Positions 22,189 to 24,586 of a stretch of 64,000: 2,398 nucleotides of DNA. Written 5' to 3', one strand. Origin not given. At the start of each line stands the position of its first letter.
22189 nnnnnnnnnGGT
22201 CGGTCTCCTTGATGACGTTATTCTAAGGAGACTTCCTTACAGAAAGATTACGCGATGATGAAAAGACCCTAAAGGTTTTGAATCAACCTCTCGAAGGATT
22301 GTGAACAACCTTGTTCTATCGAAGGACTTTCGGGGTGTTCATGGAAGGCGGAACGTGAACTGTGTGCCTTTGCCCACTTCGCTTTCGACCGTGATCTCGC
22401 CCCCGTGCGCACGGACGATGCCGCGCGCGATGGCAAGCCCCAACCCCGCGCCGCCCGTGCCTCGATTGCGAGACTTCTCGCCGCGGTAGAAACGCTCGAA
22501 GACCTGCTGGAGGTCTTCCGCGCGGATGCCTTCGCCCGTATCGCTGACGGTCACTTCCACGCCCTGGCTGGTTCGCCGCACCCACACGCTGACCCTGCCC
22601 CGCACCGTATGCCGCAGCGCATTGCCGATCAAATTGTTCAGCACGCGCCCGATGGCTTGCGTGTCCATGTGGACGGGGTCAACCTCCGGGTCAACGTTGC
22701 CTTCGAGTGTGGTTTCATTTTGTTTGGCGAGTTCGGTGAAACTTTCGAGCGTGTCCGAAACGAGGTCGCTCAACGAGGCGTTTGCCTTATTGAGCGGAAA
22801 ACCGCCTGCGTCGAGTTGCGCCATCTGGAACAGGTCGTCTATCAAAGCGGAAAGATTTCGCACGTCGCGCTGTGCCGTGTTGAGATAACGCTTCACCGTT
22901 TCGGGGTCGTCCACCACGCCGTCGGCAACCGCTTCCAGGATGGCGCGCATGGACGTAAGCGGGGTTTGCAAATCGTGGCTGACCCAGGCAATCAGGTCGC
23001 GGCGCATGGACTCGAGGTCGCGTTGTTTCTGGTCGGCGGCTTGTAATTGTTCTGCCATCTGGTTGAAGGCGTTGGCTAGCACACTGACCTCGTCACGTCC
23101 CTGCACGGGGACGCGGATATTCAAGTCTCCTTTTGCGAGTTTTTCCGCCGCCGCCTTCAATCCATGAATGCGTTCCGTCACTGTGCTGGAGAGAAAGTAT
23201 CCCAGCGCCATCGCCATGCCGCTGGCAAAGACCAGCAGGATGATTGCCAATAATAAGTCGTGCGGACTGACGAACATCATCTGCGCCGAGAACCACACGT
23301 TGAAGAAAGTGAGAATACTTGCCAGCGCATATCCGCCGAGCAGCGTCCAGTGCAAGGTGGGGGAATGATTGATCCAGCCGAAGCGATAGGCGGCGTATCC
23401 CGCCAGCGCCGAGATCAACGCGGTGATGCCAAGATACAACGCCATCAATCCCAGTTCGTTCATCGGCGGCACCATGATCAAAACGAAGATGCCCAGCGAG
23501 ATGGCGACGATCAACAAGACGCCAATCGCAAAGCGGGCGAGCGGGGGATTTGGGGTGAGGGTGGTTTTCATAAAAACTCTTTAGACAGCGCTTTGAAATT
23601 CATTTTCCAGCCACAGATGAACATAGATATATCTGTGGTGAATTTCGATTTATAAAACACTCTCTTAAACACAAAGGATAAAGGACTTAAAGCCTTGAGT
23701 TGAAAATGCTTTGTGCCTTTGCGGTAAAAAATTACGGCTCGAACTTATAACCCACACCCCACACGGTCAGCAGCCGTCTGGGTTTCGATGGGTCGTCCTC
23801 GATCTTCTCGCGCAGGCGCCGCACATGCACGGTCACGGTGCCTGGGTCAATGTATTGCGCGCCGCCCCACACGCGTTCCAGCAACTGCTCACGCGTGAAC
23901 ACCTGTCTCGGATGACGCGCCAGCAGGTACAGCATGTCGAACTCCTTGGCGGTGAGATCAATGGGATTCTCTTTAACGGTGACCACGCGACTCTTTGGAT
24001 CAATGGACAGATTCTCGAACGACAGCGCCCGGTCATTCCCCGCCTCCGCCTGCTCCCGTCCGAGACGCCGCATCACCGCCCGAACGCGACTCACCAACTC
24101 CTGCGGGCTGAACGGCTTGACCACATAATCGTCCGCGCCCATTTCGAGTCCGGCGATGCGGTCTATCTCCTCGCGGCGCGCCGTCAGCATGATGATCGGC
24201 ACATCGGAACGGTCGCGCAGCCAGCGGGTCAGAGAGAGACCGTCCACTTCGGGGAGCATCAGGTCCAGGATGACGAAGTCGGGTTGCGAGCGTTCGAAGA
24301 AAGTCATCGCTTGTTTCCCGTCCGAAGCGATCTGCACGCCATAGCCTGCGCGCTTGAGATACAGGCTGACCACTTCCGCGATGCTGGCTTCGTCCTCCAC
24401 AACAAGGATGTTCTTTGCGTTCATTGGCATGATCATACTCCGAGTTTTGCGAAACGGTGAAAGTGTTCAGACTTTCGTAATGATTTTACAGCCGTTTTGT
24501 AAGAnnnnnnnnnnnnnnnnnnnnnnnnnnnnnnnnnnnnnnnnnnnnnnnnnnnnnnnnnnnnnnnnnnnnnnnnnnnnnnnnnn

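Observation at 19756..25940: Candidate methionine-based oxidant defence module: MsrPQ, redoxin, two-component system, Met-rich thioredoxin lipoprotein and CcdA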

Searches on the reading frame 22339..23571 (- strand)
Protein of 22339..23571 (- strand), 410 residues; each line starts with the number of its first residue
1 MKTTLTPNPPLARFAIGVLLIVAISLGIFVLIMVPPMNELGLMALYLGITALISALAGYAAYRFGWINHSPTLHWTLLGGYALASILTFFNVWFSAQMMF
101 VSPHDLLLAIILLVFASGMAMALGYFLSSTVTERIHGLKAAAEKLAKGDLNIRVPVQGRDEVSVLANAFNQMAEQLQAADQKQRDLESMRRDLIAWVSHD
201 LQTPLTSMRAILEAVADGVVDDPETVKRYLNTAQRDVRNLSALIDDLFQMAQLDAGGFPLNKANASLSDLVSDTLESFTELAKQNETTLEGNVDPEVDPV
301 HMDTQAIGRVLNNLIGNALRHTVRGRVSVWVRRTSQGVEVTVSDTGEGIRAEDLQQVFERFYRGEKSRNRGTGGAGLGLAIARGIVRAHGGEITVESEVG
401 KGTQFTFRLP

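Call 3: search_protein_families(library=pfam, proteins=[window:22339-23571:-], max_evalue=0.01)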
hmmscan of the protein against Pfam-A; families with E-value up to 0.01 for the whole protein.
window:22339-23571:- (410 aa): 6 families
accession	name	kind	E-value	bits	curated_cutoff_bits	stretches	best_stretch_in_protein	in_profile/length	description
PF02518.31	HATPase_c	-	2.1e-31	109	26.4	1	303-410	2-108/111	Histidine kinase-, DNA gyrase B-, and HSP90-like ATPase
PF00672.30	HAMP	-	5.3e-17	62.3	25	1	126-178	1-53/53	HAMP domain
PF00512.31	HisKA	-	4.5e-15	55.9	26.9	1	189-256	1-66/66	His Kinase A (phospho-acceptor) domain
PF13581.12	HATPase_c_2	-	4.6e-05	23.9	27.4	1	310-392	39-113/127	Histidine kinase-like ATPase domain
PF13589.12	HATPase_c_3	-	0.00018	22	25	1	311-383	7-81/137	Histidine kinase-, DNA gyrase B-, and HSP90-like ATPase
PF11353.13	DUF3153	-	0.002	18.3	21.4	0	130-203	30-103/191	Protein of unknown function (DUF3153)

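Call 4: search_protein_families(library=ncbifam, proteins=[window:22339-23571:-], max_evalue=0.01)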
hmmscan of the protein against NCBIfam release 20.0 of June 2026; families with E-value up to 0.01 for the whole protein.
window:22339-23571:- (410 aa): 95 families (the best 25 are shown)
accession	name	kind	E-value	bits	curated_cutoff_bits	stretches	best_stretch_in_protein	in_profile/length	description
NF033092.0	HK_WalK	equivalog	1.8e-77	261.3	725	2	182-410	364-593/594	cell wall metabolism sensor histidine kinase WalK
NF040691.1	MtrAB_MtrB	equivalog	3.8e-68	230.8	450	1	106-410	190-491/507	MtrAB system histidine kinase MtrB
NF046044.1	PnpS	equivalog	2.6e-67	227.5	400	1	183-410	163-390/390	two-component system histidine kinase PnpS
NF012163.2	BaeS_SmeS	equivalog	7.8e-62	209.7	500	1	114-397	171-444/457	sensor histidine kinase efflux regulator BaeS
TIGR02966.1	phoR_proteo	equivalog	2.4e-61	207.6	334.2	1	144-409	67-333/333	phosphate regulon sensor histidine kinase PhoR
NF007837.0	PRK10549.1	equivalog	1e-56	192.6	603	1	113-410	170-457/466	envelope stress sensor histidine kinase BaeS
NF041735.1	hist_kin_RppB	equivalog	2.1e-53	181.7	400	1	195-410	221-438/438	two-component system sensor histidine kinase RppB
NF007898.0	PRK10604.1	equivalog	3.6e-50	171.4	478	1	104-410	132-422/433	two-component system sensor histidine kinase RstB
NF033091.0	HK_VanS_ACDEFG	equivalog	8.5e-50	169.5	400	1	123-410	11-293/293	vancomycin resistance histidine kinase VanS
TIGR01386.1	cztS_silS_copS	subfamily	2.1e-48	165.4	292.55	1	111-410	168-457/457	heavy metal sensor histidine kinase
NF041210.1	his_kin_PieS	equivalog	1.4e-44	152.9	850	1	114-410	174-469/474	two component system sensor histidine kinase PieS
TIGR02956.1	TMAO_torS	equivalog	2e-44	152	676.5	2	194-410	468-681/967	TMAO reductase system sensor histidine kinase/response regulator TorS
NF008468.0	PRK11360.1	equivalog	1.3e-43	149.3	646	1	193-410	399-607/616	two-component system sensor histidine kinase AtoS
NF012226.0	AdeS_HK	equivalog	2.1e-43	148.9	500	1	103-409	56-351/353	two-component sensor histidine kinase AdeS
NF008235.0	PRK11006.1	equivalog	1.4e-42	146.1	390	1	180-410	193-422/431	phosphate regulon sensor histidine kinase PhoR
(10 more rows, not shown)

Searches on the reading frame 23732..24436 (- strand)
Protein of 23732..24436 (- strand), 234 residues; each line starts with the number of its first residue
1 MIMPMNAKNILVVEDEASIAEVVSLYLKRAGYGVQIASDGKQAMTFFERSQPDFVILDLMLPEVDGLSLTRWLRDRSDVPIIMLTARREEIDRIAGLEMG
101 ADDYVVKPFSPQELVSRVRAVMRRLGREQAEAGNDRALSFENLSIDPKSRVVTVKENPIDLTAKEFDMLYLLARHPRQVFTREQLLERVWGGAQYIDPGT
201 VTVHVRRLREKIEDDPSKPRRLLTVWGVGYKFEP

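Call 3: search_protein_families(library=pfam, proteins=[window:23732-24436:-], max_evalue=0.01)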
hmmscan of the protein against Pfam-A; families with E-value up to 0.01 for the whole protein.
window:23732-24436:- (234 aa): 3 families
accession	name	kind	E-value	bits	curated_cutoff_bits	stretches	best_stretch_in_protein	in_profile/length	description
PF00072.30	Response_reg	-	4.4e-31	107.8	30.2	1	10-119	1-111/111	Response regulator receiver domain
PF00486.34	Trans_reg_C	-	4.7e-29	100.7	26.2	1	157-232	2-77/77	Transcriptional regulatory protein, C terminal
PF23198.2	PDE8A_N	-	0.00038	20.8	29.6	1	6-77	9-81/147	PDE8A-like, N-terminal domain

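Call 4: search_protein_families(library=ncbifam, proteins=[window:23732-24436:-], max_evalue=0.01)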
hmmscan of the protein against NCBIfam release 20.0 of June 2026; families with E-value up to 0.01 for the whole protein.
window:23732-24436:- (234 aa): 108 families (the best 25 are shown)
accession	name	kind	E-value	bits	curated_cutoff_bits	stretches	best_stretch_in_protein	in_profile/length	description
NF040689.1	MtrAB_MtrA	equivalog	5.7e-75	251.4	300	1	10-231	1-217/219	MtrAB system response regulator MtrA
NF040534.1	resp_reg_YycF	equivalog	2.1e-74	249.7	340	1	8-231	1-226/231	response regulator YycF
NF045944.1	ResRegRpaBCyano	equivalog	2.6e-72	242.9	330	1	11-233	1-228/229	response regulator transcription factor RpaB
TIGR02154.1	PhoB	equivalog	1.5e-71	240.3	296.2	1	7-233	2-226/226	phosphate regulon transcriptional regulator PhoB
NF033120.0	vanR_FM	exception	1.5e-69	234.2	460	1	5-233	1-230/231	vancomycin resistance response regulator transcription factor, VanR-F/VanR-M family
NF033117.2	vanR_ACDEGLN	exception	1e-66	224.8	350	1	10-233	1-226/226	VanR-ABDEGLN family response regulator transcription factor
NF041209.1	resp_regPieR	equivalog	9.7e-65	218.4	450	1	10-233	3-228/231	two component system response regulator PieR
NF041733.1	resp_reg_CseB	equivalog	5.5e-63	212.4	350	1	9-233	2-227/228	two-component system response regulator CseB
NF007005.1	PRK09468.1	equivalog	7.7e-63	212.1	331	1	7-234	3-233/237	osmolarity response regulator transcription factor OmpR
NF008296.0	PRK11083.1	equivalog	2.7e-61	206.9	273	1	5-233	1-226/228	two-component system response regulator CreB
NF007982.1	PRK10710.1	equivalog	1.1e-60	205.2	380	1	5-233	5-228/235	envelope stress response regulator BaeR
NF053854.1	RespRegPhoBBctds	equivalog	1.2e-58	198.1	270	1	10-233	1-225/225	two-component system response regulator PhoB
NF007546.0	PRK10161.1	equivalog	1.3e-58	198.3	471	1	7-232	2-225/229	phosphate response regulator transcription factor PhoB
NF008034.0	PRK10766.1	equivalog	1.9e-56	191.2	275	1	7-232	2-226/231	two-component system response regulator TorR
NF000401.1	vanR-A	exception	2.2e-52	177.8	500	1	8-233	3-230/231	vancomycin resistance response regulator transcription factor VanR-A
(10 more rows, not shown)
